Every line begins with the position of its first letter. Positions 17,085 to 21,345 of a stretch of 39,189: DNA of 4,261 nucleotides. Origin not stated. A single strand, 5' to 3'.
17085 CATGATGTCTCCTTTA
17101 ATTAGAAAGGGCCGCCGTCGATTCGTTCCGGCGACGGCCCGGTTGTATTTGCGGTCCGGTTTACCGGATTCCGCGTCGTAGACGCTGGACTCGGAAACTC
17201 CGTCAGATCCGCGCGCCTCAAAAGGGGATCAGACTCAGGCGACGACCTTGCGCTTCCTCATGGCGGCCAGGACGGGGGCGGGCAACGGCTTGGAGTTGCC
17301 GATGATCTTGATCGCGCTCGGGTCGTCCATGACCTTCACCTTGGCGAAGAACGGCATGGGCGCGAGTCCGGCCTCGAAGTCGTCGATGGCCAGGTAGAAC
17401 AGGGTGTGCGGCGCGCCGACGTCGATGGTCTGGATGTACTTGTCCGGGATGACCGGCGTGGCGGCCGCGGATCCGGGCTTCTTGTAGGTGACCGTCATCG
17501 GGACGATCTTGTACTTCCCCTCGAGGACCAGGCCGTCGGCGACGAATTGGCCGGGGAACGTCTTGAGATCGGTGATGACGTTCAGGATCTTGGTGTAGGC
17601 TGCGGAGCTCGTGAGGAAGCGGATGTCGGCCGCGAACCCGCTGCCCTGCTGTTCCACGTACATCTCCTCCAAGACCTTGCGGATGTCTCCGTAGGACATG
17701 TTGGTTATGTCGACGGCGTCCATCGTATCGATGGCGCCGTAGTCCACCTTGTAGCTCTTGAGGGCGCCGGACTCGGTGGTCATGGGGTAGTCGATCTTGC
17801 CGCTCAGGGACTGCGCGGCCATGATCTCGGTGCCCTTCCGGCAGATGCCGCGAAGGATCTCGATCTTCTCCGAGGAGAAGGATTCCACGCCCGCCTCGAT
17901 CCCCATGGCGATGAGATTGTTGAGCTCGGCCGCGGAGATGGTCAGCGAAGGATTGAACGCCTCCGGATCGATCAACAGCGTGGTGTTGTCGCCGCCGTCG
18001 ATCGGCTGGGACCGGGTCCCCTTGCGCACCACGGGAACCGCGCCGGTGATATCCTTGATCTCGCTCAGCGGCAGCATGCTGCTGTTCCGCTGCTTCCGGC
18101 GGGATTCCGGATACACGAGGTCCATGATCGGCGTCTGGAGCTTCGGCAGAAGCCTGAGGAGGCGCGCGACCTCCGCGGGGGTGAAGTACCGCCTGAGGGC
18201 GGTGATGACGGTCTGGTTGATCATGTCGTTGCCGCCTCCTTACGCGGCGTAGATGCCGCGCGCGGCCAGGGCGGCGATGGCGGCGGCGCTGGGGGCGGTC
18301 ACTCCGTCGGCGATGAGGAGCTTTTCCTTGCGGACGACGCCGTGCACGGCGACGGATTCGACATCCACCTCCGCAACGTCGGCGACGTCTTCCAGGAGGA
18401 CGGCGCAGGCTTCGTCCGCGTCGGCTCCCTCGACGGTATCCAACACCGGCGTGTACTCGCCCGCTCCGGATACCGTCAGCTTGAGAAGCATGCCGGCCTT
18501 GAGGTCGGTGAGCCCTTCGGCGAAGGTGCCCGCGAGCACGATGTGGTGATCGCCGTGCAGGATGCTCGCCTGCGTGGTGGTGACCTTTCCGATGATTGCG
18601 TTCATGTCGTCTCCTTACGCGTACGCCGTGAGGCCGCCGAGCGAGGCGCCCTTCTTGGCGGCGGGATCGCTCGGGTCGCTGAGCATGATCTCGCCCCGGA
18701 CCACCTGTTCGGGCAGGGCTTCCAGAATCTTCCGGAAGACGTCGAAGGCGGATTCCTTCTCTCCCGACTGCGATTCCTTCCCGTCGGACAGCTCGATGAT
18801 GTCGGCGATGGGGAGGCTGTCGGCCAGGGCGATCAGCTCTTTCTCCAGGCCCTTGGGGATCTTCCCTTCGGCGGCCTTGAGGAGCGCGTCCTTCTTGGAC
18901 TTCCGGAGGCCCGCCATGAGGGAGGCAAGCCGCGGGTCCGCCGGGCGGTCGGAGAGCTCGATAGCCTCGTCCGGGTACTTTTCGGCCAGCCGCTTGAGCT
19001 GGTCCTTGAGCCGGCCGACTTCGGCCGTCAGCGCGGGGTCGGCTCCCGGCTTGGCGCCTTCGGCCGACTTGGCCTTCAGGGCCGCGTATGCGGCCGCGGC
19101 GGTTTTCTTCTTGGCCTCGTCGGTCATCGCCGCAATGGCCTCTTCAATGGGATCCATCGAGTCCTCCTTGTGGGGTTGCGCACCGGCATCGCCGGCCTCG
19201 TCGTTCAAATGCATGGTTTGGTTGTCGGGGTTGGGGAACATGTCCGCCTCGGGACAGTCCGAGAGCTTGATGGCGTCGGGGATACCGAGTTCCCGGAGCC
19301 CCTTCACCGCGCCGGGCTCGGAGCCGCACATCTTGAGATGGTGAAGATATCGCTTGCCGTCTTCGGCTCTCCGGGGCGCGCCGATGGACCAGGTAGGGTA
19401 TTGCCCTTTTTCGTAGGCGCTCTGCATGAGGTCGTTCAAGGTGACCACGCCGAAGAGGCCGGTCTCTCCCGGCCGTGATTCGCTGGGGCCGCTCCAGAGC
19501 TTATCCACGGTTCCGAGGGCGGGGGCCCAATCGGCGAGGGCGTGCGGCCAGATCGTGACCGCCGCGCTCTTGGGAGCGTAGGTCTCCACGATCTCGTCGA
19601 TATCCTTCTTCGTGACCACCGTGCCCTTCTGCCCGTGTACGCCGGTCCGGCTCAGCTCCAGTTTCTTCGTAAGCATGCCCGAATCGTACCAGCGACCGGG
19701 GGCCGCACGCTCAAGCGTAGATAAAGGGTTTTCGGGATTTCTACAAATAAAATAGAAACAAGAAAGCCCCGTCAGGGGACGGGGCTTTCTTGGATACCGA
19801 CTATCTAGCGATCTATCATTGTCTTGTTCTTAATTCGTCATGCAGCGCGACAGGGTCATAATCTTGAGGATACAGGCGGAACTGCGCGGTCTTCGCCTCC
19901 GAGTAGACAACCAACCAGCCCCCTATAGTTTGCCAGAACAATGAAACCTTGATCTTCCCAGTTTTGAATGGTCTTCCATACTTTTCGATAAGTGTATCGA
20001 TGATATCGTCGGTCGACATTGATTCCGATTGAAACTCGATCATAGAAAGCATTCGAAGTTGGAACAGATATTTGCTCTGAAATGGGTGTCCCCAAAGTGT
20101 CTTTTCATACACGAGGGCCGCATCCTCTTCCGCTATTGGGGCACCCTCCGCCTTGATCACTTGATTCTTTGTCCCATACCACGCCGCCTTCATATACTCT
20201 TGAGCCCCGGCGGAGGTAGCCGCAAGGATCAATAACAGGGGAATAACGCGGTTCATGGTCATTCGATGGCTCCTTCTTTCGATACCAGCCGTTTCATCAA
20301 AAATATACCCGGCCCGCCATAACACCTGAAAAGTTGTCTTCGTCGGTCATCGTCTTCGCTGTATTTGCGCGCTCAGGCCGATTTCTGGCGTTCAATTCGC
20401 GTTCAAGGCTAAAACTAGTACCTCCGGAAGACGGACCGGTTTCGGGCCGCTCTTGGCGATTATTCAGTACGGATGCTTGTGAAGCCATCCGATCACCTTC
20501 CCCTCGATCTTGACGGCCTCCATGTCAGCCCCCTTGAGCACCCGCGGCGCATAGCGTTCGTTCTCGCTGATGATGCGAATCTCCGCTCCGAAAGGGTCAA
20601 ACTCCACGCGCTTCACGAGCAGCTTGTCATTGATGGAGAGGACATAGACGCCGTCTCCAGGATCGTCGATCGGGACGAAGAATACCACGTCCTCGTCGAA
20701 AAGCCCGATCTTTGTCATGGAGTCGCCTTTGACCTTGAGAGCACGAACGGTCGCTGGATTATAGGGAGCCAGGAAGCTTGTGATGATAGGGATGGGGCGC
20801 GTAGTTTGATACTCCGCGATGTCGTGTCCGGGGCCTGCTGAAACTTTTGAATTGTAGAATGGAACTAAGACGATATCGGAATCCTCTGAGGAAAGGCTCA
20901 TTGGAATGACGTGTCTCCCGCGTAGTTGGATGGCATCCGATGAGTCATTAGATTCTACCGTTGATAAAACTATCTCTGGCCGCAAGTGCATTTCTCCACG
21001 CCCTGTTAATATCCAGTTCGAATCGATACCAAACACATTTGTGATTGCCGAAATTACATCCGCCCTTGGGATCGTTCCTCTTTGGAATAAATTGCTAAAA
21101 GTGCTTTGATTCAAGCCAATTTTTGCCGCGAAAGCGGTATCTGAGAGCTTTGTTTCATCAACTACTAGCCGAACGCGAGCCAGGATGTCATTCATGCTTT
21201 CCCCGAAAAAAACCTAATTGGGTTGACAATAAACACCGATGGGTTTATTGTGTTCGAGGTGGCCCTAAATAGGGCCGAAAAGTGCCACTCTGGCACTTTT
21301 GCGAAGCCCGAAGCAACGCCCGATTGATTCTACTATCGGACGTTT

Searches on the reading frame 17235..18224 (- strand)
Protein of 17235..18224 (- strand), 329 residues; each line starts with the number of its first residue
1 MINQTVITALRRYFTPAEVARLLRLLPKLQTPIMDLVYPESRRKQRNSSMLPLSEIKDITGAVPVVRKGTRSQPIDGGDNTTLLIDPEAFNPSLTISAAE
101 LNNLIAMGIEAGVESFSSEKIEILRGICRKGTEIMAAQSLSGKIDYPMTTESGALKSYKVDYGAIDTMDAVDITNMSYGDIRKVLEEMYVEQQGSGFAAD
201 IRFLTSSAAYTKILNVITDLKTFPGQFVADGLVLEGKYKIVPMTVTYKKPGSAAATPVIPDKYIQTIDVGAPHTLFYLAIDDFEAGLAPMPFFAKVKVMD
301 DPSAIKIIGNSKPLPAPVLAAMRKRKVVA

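Call 85: find_related_loci(query=window:17235-18224:-, collection=viral_contigs, flank=10000)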
Query window:17235-18224:- (329 aa) in viral_contigs; peptide patterns used: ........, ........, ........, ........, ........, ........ (x = any residue, [..] = any of these).
10 stretches matched a pattern, but none encodes a relative of the query by tblastn (E <= 1e-3).

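Call 94: search_protein_families(library=pfam, max_evalue=0.001, proteins=[window:17235-18224:-])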
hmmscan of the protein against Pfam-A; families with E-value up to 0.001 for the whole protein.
window:17235-18224:- (329 aa): 1 family
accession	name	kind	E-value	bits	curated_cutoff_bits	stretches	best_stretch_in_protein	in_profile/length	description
PF03864.22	Phage_cap_E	-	4.5e-31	108.6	22.9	1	16-318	2-319/329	Phage major capsid protein E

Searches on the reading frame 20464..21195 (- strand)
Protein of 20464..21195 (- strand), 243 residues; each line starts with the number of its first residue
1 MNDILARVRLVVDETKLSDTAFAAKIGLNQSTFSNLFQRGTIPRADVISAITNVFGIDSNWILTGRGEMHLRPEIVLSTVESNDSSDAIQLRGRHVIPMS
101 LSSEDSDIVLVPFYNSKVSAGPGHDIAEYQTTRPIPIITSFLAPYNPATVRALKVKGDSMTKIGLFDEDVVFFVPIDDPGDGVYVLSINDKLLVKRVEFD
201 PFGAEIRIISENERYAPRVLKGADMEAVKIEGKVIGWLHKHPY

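Call 8: search_protein_families(library=pfam, max_evalue=0.1, proteins=[window:20464-21195:-])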
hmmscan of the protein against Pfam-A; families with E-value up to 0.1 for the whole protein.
window:20464-21195:- (243 aa): 5 families
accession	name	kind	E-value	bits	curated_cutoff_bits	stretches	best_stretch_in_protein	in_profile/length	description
PF00717.28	Peptidase_S24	-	2.9e-17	62.9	23.3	1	112-235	1-116/116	Peptidase S24-like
PF07022.19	Phage_CI_repr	-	2.6e-06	28.1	22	1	13-69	8-64/65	Bacteriophage CI repressor helix-turn-helix domain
PF01381.28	HTH_3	-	0.00058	20.3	23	1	16-62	9-55/55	Helix-turn-helix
PF13560.12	HTH_31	-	0.01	16.5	27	1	7-58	5-57/64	Helix-turn-helix domain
PF13443.12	HTH_26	-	0.095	13.4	22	0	13-57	7-52/63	Cro/C1-type HTH DNA-binding domain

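Call 9: search_protein_families(library=phrogs, max_evalue=0.1, proteins=[window:20464-21195:-])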
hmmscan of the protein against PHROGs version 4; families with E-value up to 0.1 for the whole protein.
window:20464-21195:- (243 aa): 14 families
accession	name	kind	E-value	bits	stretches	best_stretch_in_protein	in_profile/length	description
phrog_4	-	transcription regulation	2.3e-43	149.7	1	3-241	136-339/400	transcriptional repressor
phrog_6201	-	transcription regulation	1.1e-17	65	1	145-240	23-117/121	CI-like repressor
phrog_8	-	transcription regulation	2e-11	44.9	1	3-74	161-227/346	transcriptional regulator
phrog_2328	-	transcription regulation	7.9e-10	39.6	1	3-70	15-82/128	transcriptional repressor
phrog_2967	-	transcription regulation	1.5e-08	35.4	1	2-75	9-78/225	transcriptional regulator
phrog_3037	-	transcription regulation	3.4e-07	31.2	1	21-76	33-88/189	transcriptional repressor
phrog_811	-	DNA, RNA and nucleotide metabolism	4.2e-06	27.4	1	109-241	10-135/140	UmuD-like protein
phrog_147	-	transcription regulation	0.0015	19.9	1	3-66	4-70/100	transcriptional regulator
phrog_9103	-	transcription regulation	0.0015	19.6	1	18-64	24-69/78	transcriptional repressor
phrog_9710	-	unknown function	0.0036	18.4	1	20-72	31-85/95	-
phrog_4583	-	transcription regulation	0.01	16.8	1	6-59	13-66/81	transcriptional repressor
phrog_7241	-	transcription regulation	0.015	16.4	1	11-60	69-118/122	transcriptional regulator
phrog_6378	-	unknown function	0.041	14.9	1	2-83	7-88/131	-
phrog_4836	-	transcription regulation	0.098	13.2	0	7-67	79-139/194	CII-like regulator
